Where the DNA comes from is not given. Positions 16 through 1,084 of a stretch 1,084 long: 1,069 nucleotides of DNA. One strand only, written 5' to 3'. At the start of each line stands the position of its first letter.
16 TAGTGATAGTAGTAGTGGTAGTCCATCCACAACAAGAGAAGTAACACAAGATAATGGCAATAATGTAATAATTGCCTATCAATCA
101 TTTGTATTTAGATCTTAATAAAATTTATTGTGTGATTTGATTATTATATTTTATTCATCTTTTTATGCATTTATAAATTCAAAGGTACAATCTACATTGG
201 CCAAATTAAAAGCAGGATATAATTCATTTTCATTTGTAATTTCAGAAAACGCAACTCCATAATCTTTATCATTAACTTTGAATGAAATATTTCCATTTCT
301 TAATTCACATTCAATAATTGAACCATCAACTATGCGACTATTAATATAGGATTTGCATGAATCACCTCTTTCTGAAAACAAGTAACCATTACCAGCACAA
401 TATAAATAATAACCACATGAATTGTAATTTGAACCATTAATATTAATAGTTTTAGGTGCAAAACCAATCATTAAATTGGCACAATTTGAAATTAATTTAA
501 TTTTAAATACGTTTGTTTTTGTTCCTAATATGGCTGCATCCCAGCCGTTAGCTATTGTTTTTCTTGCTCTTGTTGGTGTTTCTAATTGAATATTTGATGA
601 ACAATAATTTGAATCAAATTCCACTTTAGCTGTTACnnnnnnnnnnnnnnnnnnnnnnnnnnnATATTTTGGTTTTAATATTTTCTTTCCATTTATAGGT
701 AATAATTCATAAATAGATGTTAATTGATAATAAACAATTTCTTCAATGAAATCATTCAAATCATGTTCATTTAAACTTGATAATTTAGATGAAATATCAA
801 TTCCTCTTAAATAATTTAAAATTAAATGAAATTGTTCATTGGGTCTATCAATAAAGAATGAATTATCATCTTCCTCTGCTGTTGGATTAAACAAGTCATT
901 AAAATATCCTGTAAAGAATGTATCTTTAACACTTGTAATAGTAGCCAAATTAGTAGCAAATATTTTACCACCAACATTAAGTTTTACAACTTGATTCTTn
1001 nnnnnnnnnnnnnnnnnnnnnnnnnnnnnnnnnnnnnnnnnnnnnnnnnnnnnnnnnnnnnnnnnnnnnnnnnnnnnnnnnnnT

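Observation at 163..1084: Unusual domain fusion: KCTD-type BTB domain joined to a SPRY domain, a putative Cullin-3 substrate adaptor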

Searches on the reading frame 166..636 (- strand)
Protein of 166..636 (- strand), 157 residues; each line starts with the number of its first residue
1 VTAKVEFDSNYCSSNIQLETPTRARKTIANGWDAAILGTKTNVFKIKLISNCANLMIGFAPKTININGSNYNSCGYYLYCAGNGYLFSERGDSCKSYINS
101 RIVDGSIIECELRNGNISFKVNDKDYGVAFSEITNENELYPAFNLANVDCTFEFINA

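Call 49: search_solved_structures(query=A2, max_evalue=1, show_alignments=2)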
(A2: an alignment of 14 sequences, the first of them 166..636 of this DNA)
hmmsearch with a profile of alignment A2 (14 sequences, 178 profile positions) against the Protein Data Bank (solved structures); distinct sequences matched with E-value up to 1: 29.
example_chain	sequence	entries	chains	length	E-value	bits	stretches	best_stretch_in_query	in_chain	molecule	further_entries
5ji7_A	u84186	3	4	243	3.3e-11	46.5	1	9-170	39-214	Ran-binding protein 9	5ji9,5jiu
5jia_A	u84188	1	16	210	7.2e-11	45.4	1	19-168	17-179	Ran-binding protein 10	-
7nsc_A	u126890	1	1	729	2.8e-10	43.4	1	9-170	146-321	Ran-binding protein 9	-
9soc_A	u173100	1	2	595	7.7e-10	42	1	20-168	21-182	Ran-binding protein 10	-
7ccb_A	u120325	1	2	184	8e-09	38.7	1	25-170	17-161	SPRY domain-containing protein 7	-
4qt6_A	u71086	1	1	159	8.6e-08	35.3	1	40-171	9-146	Probable E3 ubiquitin-protein ligase HERC1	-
2jk9_A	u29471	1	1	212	5e-07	32.8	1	76-175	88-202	SPRY DOMAIN-CONTAINING SOCS BOX PROTEIN 1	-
3f2o_A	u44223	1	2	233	6.5e-07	32.5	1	90-175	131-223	SPRY domain-containing SOCS box protein 1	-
2v24_A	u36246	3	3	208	1.9e-05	27.7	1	132-175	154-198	SPRY DOMAIN-CONTAINING SOCS BOX PROTEIN 4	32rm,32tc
6dn7_A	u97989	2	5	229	2.3e-05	27.4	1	132-175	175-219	SPRY domain-containing SOCS box protein 4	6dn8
7b2s_A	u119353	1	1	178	3.7e-05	26.8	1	99-168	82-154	E3 ubiquitin-protein ligase TRIM9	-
7qs5_A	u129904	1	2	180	4.6e-05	26.4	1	29-168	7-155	Tripartite motif-containing protein 67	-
8bv0_B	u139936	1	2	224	6.8e-05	25.9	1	67-175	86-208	Truncated secreted SPRY domain-containing protein 15 (Fragment)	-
9qww_B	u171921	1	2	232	7.6e-05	25.7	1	67-175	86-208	Truncated secreted SPRY domain-containing protein 15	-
5xn3_A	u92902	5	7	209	8.3e-05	25.6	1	30-175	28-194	SPRY domain-containing SOCS box protein 2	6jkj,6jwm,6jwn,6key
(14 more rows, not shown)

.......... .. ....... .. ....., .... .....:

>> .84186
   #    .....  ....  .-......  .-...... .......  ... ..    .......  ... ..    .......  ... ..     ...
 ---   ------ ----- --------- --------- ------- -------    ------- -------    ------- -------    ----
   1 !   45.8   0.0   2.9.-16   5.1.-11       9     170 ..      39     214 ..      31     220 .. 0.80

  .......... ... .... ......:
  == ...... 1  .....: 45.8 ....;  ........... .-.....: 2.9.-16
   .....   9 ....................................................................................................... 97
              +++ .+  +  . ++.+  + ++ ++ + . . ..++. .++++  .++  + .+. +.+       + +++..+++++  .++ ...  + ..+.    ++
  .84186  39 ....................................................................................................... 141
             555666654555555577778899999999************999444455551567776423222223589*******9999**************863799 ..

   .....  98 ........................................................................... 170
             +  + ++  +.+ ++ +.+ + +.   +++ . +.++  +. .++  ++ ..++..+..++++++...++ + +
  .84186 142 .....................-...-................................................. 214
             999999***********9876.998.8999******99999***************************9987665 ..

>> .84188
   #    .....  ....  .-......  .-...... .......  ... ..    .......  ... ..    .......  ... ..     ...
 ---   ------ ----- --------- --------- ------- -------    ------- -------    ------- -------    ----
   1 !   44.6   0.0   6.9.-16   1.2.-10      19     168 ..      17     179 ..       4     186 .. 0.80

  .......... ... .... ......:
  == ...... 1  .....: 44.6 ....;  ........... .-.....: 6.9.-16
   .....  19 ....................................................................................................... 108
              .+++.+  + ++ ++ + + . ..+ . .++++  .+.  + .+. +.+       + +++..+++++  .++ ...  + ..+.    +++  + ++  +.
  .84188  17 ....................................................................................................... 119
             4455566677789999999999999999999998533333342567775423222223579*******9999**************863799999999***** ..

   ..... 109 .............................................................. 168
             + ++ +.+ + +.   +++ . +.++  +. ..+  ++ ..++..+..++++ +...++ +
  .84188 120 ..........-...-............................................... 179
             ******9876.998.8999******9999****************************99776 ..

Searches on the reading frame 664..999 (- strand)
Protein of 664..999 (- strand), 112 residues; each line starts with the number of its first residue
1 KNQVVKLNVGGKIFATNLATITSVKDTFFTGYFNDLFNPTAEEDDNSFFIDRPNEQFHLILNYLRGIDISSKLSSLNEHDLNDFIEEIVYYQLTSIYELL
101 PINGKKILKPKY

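Call 42: search_solved_structures(query=window:664-999:-, max_evalue=0.001, show_alignments=5)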
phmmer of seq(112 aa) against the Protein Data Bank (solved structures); distinct sequences matched with E-value up to 0.001: 19.
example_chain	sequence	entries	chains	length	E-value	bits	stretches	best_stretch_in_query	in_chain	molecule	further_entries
4crh_A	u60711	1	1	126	7.1e-09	39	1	3-97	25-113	SH3KBP1-BINDING PROTEIN 1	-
8pnm_C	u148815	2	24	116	2.3e-08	37.3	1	2-96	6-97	BTB/POZ domain-containing protein KCTD15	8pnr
4yy8_A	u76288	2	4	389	2.8e-07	33.8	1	4-66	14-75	Kelch protein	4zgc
6ocp_A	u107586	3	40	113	2.9e-07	33.8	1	3-100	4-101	BTB/POZ domain-containing protein KCTD16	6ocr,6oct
6i0q_A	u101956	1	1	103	3.4e-07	33.6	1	3-98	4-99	BTB/POZ domain-containing protein KCTD16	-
6m8r_G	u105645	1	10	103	3.4e-07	33.6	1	3-98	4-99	BTB/POZ domain-containing protein KCTD16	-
5a15_A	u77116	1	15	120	3.5e-07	33.5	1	3-100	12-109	BTB/POZ DOMAIN-CONTAINING PROTEIN KCTD16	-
8i79_F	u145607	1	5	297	4.2e-07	33.3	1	3-97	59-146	BTB/POZ domain-containing protein KCTD7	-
5bxb_A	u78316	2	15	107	4.4e-06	30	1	2-95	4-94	BTB/POZ domain-containing protein KCTD1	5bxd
5fta_A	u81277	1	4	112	8.2e-06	29.1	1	3-97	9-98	BTB/POZ DOMAIN-CONTAINING ADAPTER FOR CUL3-MEDIATED RHOA DEGRADATION PROTEIN 3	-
4uij_A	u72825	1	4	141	9.3e-06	29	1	3-97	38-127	BTB/POZ DOMAIN-CONTAINING ADAPTER FOR CUL3-MEDIATED RHOA DEGRADATION PROTEIN 1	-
5bxh_A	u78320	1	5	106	1.7e-05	28.1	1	6-99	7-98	BTB/POZ domain-containing protein KCTD9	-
6s4l_A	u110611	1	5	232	2.4e-05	27.6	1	2-94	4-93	BTB/POZ domain-containing protein KCTD1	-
9foi_A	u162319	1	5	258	3e-05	27.3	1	2-94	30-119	BTB/POZ domain-containing protein KCTD1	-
8yq5_E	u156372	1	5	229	3.1e-05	27.3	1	2-94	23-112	de novo designed ion channel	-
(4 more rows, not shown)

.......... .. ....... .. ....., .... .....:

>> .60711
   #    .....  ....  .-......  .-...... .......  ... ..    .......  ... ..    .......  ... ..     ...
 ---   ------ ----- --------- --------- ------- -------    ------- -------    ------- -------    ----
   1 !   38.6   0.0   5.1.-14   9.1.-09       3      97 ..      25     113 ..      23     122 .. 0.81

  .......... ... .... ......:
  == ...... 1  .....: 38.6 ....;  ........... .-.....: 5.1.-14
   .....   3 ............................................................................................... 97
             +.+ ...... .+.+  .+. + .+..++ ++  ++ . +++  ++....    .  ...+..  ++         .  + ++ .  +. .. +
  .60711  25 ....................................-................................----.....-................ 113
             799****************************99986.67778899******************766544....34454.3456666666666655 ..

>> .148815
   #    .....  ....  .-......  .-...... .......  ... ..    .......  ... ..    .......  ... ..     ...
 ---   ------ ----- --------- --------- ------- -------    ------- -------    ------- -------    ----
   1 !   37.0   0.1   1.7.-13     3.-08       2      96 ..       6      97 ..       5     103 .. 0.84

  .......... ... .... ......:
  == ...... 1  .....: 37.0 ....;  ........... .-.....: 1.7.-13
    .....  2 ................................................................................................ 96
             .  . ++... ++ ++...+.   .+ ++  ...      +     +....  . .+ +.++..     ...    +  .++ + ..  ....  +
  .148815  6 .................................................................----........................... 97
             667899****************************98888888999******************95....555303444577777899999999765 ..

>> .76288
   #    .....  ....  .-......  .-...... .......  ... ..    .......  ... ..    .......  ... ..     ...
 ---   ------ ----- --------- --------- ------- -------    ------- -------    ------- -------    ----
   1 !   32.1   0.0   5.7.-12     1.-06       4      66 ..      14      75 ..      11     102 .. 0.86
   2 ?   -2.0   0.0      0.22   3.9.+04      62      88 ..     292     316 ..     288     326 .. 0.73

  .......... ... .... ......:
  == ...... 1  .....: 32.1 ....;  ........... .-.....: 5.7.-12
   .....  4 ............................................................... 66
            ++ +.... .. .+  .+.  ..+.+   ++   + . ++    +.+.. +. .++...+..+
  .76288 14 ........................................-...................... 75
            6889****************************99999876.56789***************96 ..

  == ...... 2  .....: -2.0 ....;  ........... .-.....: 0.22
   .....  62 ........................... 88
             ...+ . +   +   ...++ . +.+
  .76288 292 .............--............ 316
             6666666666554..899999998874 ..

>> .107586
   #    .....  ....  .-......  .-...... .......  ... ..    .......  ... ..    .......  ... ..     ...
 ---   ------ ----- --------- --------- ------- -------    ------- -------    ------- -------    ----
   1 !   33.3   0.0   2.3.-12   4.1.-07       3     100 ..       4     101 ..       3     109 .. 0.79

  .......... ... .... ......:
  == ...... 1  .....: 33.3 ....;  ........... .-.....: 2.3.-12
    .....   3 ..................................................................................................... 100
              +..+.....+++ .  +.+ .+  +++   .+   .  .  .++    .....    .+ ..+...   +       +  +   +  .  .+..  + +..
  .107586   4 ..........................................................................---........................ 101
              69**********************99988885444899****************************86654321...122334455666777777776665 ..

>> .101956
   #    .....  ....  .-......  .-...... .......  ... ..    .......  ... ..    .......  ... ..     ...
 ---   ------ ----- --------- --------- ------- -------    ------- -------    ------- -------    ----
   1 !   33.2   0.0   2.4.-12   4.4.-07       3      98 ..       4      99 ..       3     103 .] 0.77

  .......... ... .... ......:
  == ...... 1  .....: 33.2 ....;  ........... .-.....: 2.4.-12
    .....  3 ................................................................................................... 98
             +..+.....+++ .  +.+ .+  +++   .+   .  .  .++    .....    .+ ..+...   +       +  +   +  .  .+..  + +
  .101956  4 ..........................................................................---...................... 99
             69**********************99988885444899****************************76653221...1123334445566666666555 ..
